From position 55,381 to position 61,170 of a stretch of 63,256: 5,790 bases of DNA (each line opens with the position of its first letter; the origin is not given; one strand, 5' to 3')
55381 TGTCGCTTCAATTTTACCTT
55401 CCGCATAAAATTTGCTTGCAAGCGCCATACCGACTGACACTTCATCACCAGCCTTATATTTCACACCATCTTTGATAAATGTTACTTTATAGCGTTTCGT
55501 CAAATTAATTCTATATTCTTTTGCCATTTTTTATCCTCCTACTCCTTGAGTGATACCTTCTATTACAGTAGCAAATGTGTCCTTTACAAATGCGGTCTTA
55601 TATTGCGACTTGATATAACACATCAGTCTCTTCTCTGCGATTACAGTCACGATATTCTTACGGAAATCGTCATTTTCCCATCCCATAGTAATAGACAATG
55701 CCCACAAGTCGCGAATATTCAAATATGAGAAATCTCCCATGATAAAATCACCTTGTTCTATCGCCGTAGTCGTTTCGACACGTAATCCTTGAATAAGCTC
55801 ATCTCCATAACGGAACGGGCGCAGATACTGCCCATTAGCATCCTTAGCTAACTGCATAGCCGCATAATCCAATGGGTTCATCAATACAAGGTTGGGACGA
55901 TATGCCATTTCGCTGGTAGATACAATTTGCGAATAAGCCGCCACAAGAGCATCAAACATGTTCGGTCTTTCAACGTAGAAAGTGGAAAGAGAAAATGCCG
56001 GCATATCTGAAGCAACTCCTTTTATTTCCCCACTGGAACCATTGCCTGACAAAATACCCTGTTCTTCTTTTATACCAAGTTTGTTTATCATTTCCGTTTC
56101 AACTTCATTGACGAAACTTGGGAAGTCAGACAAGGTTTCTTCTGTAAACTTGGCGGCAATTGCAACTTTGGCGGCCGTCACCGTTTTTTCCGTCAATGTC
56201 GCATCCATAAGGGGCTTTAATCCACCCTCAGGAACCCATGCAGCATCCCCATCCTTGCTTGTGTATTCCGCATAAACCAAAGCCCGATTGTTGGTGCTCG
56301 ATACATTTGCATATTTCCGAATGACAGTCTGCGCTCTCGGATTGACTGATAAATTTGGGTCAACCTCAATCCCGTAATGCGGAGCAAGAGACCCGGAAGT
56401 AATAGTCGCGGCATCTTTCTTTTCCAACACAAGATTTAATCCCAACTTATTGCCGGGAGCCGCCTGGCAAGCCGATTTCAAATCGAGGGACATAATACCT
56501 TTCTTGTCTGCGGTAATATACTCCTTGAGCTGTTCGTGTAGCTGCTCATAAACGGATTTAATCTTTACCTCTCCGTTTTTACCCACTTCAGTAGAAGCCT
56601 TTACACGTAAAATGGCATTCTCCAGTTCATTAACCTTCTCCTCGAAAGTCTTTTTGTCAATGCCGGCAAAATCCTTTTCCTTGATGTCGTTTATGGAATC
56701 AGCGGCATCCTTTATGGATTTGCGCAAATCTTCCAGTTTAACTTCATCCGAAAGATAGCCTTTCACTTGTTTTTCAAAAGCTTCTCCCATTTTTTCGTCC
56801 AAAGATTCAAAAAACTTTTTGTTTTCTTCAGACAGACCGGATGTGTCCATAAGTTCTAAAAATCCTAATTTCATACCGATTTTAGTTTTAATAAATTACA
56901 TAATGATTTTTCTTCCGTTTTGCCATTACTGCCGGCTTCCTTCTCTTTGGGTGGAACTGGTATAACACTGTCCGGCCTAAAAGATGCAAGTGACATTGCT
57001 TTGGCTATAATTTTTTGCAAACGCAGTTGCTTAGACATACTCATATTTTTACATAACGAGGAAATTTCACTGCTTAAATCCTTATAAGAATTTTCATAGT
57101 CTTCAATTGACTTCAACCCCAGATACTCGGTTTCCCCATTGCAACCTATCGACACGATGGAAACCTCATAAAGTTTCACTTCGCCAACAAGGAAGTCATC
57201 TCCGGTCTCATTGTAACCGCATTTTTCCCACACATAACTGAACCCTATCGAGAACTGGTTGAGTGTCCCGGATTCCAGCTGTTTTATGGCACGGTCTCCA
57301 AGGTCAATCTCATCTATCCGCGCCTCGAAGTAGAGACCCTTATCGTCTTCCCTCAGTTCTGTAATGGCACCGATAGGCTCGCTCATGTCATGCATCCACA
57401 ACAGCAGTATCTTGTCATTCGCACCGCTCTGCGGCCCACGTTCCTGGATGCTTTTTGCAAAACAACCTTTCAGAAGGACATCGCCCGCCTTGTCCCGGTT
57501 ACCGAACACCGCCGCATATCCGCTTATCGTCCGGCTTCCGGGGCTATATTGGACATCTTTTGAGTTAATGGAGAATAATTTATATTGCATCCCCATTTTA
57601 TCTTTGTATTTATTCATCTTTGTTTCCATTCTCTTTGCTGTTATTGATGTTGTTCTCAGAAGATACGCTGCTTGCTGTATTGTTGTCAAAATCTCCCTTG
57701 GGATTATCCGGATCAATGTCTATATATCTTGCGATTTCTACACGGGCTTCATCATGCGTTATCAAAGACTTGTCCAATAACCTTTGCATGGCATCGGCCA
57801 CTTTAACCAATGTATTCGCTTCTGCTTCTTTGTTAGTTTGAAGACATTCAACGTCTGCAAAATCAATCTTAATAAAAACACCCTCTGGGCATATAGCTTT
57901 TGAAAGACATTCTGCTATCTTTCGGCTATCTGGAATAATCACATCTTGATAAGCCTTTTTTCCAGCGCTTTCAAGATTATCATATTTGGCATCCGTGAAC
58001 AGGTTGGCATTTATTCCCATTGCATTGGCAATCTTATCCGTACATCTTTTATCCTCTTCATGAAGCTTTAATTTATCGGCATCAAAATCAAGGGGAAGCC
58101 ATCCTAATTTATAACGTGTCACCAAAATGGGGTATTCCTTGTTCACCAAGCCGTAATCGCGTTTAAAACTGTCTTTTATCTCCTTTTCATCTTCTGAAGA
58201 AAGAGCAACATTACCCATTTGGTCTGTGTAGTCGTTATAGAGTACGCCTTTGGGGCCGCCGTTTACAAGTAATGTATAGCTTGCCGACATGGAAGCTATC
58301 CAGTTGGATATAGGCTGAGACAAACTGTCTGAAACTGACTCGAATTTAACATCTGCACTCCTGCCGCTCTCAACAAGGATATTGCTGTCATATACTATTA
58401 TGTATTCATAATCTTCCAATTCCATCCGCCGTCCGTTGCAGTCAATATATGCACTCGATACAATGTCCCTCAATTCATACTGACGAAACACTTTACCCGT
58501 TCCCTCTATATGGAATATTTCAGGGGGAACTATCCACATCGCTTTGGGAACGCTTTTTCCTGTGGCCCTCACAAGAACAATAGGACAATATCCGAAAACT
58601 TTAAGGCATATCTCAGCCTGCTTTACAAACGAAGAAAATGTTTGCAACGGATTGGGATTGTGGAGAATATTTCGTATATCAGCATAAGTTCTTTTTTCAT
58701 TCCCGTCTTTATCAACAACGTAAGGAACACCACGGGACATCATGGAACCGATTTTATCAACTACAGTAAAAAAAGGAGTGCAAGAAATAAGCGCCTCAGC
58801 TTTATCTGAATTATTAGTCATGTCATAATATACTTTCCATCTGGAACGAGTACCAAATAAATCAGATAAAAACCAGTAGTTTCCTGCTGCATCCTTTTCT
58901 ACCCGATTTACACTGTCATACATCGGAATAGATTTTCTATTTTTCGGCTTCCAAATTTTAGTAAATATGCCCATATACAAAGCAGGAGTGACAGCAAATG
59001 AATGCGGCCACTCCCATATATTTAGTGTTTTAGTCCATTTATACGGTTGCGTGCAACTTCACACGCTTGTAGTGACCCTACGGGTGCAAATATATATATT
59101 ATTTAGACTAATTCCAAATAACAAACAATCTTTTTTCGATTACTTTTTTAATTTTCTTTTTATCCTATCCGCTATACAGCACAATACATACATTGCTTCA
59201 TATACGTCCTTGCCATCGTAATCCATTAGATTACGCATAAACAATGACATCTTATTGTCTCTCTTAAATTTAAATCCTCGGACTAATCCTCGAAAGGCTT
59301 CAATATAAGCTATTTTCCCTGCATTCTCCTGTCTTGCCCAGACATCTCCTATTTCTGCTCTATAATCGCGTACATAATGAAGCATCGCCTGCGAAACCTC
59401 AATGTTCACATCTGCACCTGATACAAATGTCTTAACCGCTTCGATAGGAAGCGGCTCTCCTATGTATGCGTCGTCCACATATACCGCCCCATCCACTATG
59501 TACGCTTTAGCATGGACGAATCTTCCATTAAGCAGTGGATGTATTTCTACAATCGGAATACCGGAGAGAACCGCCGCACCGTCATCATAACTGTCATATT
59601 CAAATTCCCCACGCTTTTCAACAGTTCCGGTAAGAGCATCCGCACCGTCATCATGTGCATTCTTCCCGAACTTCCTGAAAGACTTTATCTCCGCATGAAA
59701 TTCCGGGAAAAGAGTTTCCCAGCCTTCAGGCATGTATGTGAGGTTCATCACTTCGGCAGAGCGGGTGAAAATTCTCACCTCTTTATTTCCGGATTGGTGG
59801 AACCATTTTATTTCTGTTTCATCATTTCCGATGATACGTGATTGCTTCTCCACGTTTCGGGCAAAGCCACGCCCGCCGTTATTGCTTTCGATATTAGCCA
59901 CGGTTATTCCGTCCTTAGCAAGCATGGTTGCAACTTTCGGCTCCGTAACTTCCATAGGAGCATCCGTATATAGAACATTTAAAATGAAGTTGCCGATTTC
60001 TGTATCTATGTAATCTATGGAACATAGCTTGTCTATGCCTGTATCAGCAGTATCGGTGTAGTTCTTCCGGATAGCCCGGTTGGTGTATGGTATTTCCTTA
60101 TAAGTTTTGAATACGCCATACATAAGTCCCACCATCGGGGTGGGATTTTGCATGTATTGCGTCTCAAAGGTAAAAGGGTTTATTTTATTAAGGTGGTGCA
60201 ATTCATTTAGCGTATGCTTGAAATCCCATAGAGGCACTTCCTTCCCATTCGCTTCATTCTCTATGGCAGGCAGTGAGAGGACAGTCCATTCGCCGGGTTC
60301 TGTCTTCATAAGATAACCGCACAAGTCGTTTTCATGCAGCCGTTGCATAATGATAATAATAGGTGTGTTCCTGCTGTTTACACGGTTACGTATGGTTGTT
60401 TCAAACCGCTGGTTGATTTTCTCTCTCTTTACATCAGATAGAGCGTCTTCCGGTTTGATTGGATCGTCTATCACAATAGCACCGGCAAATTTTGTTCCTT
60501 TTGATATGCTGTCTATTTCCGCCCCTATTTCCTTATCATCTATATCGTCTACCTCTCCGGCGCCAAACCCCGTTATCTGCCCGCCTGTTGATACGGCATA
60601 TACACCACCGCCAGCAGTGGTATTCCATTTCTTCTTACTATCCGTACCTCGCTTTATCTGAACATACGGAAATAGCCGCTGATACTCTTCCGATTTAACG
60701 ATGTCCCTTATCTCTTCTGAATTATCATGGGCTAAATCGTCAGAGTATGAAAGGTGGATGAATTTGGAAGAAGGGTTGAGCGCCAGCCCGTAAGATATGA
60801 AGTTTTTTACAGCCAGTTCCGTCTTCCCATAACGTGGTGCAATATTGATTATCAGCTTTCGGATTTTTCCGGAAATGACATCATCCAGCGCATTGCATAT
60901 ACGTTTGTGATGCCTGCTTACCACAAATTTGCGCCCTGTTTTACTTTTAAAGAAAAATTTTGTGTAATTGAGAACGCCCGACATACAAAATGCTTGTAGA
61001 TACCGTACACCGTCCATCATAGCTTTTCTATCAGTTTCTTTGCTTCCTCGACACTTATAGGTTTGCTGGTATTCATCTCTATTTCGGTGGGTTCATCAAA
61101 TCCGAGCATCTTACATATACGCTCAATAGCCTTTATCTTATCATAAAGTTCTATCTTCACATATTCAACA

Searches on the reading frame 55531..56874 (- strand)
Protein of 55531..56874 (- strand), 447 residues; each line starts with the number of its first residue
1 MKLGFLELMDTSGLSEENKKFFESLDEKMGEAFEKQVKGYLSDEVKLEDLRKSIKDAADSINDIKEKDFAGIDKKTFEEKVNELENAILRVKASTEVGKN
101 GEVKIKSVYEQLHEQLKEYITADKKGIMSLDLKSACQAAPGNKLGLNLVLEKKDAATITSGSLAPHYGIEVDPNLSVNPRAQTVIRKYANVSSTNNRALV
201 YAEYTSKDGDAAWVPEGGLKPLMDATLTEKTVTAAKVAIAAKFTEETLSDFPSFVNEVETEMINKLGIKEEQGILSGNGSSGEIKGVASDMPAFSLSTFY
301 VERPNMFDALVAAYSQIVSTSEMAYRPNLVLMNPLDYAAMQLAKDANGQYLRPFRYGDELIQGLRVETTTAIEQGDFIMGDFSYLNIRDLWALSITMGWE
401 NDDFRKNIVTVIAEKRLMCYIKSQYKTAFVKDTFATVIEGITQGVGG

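Call 26: search_protein_families(library=phrogs, proteins=[window:55531-56874:-], max_evalue=0.00001)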
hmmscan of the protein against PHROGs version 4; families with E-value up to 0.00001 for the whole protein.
window:55531-56874:- (447 aa): 2 families
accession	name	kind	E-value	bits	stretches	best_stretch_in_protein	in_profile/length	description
phrog_10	-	head and packaging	5.8e-44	152.2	1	42-436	260-637/752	major head protein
phrog_617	-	head and packaging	3.4e-18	66.9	1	180-397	365-583/626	major head protein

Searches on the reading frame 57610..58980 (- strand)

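Call 26: search_protein_families(library=phrogs, proteins=[window:57610-58980:-], max_evalue=0.00001)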
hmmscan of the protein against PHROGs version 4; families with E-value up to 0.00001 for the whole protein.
window:57610-58980:- (456 aa): 2 families
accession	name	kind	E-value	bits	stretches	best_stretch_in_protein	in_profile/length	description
phrog_12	-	head and packaging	3.1e-21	77.1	1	2-415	47-412/646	portal protein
phrog_2662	-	head and packaging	5.3e-13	49.4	1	66-415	66-402/717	portal protein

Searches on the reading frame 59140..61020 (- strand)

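Call 26: search_protein_families(library=phrogs, proteins=[window:59140-61020:-], max_evalue=0.00001)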
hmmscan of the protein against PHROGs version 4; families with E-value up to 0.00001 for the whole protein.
window:59140-61020:- (626 aa): 4 families
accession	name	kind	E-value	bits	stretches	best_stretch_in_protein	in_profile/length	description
phrog_38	-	head and packaging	1e-93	316.4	1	19-468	276-701/760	terminase large subunit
phrog_4758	-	head and packaging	5.6e-73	246.3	1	18-258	22-241/243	terminase large subunit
phrog_30251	-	head and packaging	9.2e-53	180.6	2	179-459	162-449/799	terminase large subunit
phrog_5573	-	head and packaging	9.2e-17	62.3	1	239-469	6-233/250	terminase large subunit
